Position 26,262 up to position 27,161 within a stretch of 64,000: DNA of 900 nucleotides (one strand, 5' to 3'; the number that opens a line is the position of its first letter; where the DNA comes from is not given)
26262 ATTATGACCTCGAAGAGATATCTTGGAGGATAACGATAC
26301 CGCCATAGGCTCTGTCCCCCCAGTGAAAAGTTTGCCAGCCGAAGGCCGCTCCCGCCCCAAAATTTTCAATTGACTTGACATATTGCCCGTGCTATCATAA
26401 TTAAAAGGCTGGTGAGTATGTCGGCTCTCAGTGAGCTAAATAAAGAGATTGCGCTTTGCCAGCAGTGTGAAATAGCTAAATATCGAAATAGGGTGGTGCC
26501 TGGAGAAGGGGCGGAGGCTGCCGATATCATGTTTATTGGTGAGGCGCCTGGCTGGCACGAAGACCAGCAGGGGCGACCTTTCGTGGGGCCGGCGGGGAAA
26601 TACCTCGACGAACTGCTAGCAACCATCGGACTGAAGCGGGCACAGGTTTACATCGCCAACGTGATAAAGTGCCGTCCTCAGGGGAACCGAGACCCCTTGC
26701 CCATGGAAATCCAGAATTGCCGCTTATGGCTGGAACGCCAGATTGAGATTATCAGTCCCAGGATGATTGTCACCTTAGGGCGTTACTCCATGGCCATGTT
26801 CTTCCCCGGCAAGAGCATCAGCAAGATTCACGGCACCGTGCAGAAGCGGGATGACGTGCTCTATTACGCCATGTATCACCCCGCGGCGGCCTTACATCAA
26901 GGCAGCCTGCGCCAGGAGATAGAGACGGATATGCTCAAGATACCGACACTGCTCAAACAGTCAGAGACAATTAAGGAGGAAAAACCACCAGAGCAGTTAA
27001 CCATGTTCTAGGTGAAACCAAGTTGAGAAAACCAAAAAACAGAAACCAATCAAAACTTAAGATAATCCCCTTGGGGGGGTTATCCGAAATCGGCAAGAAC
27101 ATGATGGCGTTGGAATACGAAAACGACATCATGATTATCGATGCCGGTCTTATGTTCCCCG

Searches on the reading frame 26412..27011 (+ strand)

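Call 96: search_protein_families(library=pfam, proteins=[window:26412-27011:+], max_evalue=0.01)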
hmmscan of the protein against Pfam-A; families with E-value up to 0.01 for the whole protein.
window:26412-27011:+ (199 aa): 1 family
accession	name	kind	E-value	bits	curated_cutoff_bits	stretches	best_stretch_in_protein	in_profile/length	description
PF03167.25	UDG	-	8.5e-36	123.6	24.3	1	30-165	1-126/141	Uracil DNA glycosylase superfamily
